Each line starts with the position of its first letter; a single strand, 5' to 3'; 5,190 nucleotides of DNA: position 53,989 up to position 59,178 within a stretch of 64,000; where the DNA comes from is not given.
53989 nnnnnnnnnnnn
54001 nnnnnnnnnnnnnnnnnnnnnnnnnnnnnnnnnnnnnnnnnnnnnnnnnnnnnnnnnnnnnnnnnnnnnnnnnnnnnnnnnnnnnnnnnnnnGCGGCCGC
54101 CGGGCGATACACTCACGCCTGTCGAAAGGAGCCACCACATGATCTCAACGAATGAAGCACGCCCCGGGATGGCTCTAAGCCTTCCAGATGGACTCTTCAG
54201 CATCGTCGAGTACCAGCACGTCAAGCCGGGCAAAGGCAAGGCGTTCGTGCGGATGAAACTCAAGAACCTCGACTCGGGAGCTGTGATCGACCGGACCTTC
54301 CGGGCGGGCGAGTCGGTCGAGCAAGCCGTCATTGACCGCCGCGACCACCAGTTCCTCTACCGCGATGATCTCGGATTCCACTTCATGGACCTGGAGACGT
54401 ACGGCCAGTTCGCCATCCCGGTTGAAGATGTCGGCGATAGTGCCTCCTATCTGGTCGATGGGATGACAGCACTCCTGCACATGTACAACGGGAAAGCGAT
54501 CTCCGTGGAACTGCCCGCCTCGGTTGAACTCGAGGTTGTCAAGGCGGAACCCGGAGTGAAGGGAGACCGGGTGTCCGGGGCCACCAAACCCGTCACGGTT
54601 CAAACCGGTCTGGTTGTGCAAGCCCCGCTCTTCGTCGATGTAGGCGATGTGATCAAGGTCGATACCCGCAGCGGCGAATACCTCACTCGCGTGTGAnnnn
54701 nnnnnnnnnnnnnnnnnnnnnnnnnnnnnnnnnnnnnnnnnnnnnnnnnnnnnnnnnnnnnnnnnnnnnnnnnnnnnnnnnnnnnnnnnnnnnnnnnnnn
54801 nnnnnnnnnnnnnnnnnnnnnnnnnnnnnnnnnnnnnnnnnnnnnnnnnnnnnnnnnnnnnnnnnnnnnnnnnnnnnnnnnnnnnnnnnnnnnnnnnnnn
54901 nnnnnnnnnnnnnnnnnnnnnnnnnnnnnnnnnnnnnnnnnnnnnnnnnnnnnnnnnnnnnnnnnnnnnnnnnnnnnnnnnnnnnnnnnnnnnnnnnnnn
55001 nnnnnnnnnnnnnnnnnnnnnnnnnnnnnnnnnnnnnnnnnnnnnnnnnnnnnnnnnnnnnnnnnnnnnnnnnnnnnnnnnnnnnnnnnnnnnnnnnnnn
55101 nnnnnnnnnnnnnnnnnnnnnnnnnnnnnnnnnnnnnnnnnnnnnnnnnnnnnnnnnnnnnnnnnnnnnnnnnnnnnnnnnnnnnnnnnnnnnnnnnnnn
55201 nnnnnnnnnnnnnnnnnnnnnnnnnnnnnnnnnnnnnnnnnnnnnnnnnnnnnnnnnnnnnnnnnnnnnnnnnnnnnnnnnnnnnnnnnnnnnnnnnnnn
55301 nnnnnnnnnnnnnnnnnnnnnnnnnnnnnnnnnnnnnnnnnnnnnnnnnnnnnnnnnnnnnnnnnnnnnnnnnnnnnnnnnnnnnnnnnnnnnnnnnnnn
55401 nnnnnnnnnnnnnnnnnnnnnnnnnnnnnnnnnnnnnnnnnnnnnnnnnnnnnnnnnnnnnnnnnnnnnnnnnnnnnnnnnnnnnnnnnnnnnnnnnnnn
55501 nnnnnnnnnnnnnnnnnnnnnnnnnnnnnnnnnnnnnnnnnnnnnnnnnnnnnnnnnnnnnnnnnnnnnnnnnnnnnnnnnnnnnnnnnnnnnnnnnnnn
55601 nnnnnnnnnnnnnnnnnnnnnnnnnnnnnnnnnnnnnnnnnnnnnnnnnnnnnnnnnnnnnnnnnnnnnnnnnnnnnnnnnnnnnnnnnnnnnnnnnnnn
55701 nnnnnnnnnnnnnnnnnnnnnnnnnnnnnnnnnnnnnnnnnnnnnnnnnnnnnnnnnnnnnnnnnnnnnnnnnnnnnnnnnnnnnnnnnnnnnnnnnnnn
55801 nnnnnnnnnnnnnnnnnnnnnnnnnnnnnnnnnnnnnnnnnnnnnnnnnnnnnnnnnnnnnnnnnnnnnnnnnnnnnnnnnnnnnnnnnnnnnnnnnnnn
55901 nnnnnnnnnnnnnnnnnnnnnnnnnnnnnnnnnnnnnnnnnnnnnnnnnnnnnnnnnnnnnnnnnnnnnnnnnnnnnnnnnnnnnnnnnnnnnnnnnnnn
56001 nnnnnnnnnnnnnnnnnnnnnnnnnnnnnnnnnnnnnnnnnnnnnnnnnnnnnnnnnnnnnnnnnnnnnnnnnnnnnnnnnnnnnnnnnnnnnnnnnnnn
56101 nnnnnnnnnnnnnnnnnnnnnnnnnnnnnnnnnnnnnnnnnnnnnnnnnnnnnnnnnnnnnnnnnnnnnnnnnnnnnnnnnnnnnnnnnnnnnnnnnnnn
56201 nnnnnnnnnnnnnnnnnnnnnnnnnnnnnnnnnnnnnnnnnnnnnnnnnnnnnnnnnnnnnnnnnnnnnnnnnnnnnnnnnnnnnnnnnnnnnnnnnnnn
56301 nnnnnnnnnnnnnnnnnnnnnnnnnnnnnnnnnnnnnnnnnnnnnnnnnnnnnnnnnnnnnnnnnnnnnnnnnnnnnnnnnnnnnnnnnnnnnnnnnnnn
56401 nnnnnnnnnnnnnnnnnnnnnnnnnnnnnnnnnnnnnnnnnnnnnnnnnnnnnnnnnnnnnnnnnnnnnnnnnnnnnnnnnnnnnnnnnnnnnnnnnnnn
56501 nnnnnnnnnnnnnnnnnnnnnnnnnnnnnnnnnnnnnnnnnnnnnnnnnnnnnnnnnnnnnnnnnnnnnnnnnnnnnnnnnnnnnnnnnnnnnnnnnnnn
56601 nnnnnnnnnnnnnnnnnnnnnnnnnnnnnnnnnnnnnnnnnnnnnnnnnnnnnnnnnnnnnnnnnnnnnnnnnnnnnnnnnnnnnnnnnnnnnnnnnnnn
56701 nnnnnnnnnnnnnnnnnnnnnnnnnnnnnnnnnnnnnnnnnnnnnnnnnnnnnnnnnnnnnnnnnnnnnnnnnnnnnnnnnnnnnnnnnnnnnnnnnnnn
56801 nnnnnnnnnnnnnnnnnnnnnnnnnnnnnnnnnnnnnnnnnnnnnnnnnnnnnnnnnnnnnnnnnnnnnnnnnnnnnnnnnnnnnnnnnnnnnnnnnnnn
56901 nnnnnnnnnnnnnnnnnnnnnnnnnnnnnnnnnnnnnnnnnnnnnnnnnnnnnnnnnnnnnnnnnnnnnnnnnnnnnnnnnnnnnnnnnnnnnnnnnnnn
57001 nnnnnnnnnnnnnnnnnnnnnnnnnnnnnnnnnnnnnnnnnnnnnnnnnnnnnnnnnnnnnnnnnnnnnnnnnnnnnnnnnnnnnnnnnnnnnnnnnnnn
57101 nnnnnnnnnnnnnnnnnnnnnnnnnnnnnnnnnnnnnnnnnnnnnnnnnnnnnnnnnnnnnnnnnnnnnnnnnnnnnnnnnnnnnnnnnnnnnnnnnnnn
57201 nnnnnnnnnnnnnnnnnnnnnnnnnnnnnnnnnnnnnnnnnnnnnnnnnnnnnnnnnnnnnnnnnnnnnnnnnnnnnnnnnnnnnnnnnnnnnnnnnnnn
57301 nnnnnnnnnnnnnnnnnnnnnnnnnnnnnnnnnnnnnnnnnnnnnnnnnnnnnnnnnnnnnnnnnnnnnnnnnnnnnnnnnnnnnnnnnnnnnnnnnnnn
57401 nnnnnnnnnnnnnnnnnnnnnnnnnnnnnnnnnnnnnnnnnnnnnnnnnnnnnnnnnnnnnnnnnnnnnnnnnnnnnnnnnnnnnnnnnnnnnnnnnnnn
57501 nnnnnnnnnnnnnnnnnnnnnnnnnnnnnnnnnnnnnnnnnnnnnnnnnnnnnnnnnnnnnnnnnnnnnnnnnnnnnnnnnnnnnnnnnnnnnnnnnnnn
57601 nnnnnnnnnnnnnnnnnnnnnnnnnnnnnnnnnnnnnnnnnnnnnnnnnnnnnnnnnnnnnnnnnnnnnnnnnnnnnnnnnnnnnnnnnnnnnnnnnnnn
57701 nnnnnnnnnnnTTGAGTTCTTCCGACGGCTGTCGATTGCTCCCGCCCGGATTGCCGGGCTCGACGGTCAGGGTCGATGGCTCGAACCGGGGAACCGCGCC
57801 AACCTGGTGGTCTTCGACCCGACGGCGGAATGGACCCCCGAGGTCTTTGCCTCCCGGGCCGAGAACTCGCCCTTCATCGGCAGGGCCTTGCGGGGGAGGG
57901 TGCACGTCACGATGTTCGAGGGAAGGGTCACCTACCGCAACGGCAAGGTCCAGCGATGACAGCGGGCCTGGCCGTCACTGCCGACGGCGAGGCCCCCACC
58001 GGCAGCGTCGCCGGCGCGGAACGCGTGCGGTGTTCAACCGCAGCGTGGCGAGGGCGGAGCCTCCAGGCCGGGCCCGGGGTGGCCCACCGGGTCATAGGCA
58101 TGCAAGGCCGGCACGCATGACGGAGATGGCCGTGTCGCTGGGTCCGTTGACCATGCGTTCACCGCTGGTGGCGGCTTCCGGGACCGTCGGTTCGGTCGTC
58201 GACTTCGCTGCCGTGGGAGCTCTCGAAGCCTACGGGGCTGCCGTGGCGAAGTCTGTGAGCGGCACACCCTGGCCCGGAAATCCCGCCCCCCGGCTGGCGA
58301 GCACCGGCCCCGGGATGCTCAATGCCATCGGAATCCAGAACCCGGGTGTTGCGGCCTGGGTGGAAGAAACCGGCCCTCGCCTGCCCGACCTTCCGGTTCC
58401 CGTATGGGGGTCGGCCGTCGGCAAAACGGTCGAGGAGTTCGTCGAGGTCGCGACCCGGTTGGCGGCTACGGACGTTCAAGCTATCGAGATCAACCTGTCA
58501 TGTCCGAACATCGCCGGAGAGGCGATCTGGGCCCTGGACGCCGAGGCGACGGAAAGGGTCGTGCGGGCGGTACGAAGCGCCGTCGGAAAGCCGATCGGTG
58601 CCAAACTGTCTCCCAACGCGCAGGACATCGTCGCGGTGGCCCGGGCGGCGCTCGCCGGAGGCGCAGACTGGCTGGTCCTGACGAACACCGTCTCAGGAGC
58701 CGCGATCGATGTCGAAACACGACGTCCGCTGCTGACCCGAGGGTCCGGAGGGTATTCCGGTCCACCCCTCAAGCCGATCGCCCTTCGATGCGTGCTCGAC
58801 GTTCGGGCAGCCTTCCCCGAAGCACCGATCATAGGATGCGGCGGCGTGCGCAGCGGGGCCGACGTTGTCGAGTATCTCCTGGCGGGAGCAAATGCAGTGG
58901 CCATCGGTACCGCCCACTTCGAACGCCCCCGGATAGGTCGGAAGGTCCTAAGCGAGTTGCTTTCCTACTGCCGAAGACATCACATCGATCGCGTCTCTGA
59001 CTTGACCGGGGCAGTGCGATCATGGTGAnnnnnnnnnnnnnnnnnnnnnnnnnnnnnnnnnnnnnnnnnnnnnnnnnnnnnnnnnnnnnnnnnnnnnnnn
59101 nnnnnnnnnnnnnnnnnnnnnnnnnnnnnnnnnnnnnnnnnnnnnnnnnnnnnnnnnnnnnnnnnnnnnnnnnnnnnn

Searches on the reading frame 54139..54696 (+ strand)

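Call 7: search_protein_families(library=pfam, proteins=[window:54139-54696:+], max_evalue=0.001)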
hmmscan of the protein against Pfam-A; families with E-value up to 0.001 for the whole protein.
window:54139-54696:+ (185 aa): 3 families
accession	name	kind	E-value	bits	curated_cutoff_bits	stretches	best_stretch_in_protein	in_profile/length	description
PF09285.17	Elong-fact-P_C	-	3.2e-25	88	25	1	129-184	1-56/56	Elongation factor P, C-terminal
PF08207.18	EFP_N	-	1.4e-22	79.9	23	1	3-60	1-58/58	Elongation factor P (EF-P) KOW-like domain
PF01132.26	EFP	-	1.8e-18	66.6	27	1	68-121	1-54/54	Elongation factor P (EF-P) OB domain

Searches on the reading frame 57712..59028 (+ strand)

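Call 39: search_protein_families(library=pfam, proteins=[window:57712-59028:+], max_evalue=0.00001)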
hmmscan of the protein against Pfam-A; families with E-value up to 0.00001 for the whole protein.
window:57712-59028:+ (438 aa): 2 families
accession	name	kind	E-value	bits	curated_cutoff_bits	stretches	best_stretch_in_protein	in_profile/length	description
PF01180.27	DHO_dh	-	9.8e-63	212.5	27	1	143-417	6-288/291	Dihydroorotate dehydrogenase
PF01207.24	Dus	-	1.9e-07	31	20.4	1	237-409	62-224/311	Dihydrouridine synthase (Dus)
